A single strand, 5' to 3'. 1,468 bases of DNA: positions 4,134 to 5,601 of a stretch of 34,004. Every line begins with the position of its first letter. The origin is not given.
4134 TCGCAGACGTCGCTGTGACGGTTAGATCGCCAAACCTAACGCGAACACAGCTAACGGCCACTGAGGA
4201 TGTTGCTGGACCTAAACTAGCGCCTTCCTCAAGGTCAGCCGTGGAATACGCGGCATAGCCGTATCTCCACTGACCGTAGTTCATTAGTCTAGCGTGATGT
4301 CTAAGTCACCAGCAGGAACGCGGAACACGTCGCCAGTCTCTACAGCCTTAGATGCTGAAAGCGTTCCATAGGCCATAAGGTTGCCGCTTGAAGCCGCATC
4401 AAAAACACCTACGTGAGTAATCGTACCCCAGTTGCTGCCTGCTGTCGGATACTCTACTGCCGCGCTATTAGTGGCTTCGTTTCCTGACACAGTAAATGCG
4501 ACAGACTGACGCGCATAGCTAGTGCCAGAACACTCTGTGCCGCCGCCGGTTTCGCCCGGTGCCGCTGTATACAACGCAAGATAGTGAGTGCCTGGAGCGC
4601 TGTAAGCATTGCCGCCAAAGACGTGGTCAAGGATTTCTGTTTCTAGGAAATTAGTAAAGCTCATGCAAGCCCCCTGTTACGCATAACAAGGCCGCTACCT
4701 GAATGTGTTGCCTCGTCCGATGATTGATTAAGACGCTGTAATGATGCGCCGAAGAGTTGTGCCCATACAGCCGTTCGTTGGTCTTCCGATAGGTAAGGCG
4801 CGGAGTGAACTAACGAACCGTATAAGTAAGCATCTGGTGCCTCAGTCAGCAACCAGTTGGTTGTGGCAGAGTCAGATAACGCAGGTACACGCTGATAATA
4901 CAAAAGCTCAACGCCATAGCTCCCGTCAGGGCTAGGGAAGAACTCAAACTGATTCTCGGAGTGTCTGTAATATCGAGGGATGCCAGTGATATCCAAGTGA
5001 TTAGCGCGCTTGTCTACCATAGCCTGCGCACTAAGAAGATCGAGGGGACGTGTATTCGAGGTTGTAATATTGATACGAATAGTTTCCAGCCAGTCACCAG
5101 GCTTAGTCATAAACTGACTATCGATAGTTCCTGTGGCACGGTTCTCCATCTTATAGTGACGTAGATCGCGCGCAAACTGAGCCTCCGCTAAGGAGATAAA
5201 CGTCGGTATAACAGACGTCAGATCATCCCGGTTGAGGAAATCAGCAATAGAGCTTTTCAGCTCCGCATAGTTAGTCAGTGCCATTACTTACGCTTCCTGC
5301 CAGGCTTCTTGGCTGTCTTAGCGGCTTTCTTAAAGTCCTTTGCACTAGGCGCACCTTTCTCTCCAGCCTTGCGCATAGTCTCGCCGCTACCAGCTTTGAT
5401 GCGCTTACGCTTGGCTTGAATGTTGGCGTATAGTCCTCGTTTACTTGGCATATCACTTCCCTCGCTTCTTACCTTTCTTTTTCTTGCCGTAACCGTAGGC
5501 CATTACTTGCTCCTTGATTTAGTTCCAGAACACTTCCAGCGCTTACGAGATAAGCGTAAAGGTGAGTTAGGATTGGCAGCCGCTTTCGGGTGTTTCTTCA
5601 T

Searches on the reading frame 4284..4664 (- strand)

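Call 7: search_protein_families(library=phrogs, proteins=[window:4284-4664:-], max_evalue=0.001)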
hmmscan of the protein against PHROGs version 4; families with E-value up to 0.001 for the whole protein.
window:4284-4664:- (126 aa): 1 family
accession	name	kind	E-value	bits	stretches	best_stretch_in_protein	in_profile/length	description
phrog_240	-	head and packaging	1e-30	108.1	1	1-125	61-188/200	head protein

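Call 47: search_protein_families(library=ncbifam, proteins=[window:4284-4664:-], max_evalue=0.01)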
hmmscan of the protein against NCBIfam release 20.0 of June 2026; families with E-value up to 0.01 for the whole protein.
window:4284-4664:- (126 aa): 0 families

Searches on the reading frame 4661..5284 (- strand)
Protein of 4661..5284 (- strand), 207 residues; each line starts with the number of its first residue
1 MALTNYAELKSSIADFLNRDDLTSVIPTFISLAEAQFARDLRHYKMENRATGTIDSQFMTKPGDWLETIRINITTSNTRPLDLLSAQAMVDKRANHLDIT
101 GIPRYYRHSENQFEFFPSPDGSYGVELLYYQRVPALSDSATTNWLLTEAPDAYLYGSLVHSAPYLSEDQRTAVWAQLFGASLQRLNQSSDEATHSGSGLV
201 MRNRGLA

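Call 7: search_protein_families(library=phrogs, proteins=[window:4661-5284:-], max_evalue=0.001)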
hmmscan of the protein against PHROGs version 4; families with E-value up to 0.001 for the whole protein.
window:4661-5284:- (207 aa): 2 families
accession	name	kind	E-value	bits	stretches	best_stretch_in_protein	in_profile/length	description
phrog_2941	-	head and packaging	5.6e-51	174.2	1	1-203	1-205/208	virion structural protein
phrog_6013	-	tail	0.00079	19.6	1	22-141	29-154/228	tail protein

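Call 28: search_protein_families(library=pfam, proteins=[window:4661-5284:-], max_evalue=0.01)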
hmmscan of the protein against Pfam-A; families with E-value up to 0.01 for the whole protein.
window:4661-5284:- (207 aa): 1 family
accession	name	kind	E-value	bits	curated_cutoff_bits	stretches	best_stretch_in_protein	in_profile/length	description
PF24175.2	SU10_adaptor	-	7.3e-36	124.9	27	1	4-192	1-187/194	SU10 adaptor protein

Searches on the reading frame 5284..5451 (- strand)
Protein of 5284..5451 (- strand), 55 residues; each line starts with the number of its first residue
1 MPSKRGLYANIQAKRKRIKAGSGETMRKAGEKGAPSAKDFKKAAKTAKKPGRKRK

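Call 7: search_protein_families(library=phrogs, proteins=[window:5284-5451:-], max_evalue=0.001)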
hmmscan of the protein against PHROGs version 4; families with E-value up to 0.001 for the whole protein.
window:5284-5451:- (55 aa): 3 families
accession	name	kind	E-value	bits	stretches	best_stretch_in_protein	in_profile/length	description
phrog_16028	-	unknown function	6.5e-25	88.2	1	4-50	3-49/50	-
phrog_22379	-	unknown function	3.9e-07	30.7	1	3-49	338-379/435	-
phrog_11180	-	unknown function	1.2e-06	30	1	3-49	13-54/141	-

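Call 28: search_protein_families(library=pfam, proteins=[window:5284-5451:-], max_evalue=0.01)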
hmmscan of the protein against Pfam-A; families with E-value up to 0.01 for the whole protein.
window:5284-5451:- (55 aa): 0 families

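Call 47: search_protein_families(library=ncbifam, proteins=[window:5284-5451:-], max_evalue=0.01)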
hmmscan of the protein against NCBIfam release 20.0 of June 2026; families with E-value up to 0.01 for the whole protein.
window:5284-5451:- (55 aa): 0 families

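Call 99: search_dna_similar(query=window:5284-5451:-, collection=phages, mode=protein, max_evalue=0.001, max_rows=25, rows=spread)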
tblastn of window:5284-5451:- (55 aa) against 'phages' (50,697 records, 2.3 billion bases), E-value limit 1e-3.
Records with a match: 79; places in all: 80; records where one place covers at least 80% of the query: 0.
Best place of each record, by identity: 80-90% 4; 60-80% 75.
By first word of the organism name: Synechococcus 21; Prochlorococcus 20; Pelagibacter 18; Roseobacter 6; uncultured 6; Caudoviricetes 3; Cyanophage 2; Limnohabitans 1; Phage 1; Octadecabacter 1.
By host as written in the record: Prochlorococcus sp. MED4 17; - 9; Synechococcus sp. CB0101 9; Candidatus Pelagibacter sp. HTCC7211 6; Candidatus Pelagibacter sp H2P3alpha 6; Synechococcus sp. WH7803 4; Candidatus Pelagibacter ubique HTCC1062 3; Synechococcus sp. WH 7803 3; and 17 more.
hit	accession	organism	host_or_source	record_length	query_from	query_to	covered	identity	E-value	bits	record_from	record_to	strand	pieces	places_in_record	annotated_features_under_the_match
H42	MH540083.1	Synechococcus T7-like phage S-TIP37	Synechococcus sp. WH8109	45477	1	36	65%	80.6%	1e-10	59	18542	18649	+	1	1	hypothetical protein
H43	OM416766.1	Prochlorococcus phage P-SCSP1d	Prochlorococcus sp. MED4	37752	1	36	65%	77.8%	2e-9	56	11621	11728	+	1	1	hypothetical protein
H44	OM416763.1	Prochlorococcus phage P-SCSP1a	Prochlorococcus sp. MED4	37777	1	36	65%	77.8%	2e-9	56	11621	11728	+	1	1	hypothetical protein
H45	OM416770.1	Prochlorococcus phage P-SCSP1i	Prochlorococcus sp. MED4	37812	1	36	65%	77.8%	2e-9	56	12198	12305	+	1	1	hypothetical protein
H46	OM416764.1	Prochlorococcus phage P-SCSP1b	Prochlorococcus sp. MED4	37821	1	36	65%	77.8%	2e-9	56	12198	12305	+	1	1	hypothetical protein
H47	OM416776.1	Prochlorococcus phage P-SCSP1p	Prochlorococcus sp. MED4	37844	1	36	65%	77.8%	2e-9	56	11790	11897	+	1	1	hypothetical protein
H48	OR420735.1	Pelagibacter phage HTVC168P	Candidatus Pelagibacter sp. HTCC7211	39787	3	36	62%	82.4%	7e-10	57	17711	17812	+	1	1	hypothetical protein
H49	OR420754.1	Pelagibacter phage HTVC142P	Candidatus Pelagibacter sp. HTCC7211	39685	3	36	62%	79.4%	7e-9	54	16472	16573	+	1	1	hypothetical protein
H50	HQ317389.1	Synechococcus phage S-RIP2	Synechococcus sp. WH7803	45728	1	36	65%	73.0%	2e-8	53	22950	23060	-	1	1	hypothetical protein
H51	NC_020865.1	Cyanophage KBS-P-1A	Synechococcus sp. WH7803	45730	1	36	65%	73.0%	7e-8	52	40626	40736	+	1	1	hypothetical protein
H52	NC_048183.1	Synechococcus phage S-CBP4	Synechococcus sp. CB0101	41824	3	36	62%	76.5%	8e-8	51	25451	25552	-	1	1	hypothetical protein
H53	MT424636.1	Synechococcus phage S-SBP1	Synechococcus sp. WH 7803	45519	4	36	60%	78.8%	8e-8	51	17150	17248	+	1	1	hypothetical protein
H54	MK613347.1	Roseobacter phage CRP-5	Rhodobacteraceae bacterium FZCC0040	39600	5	36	58%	78.1%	4e-8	52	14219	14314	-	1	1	hypothetical protein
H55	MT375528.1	Pelagibacter phage Jormungand EXVC012P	Candidatus Pelagibacter sp H2P3alpha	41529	3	36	62%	73.5%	1e-7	51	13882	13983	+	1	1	hypothetical protein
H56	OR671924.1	Roseobacter phage CRP-810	Roseobacter sp. (CHUG lineage)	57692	3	36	62%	73.5%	1e-7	50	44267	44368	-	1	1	ribonucleotide reductase A subunit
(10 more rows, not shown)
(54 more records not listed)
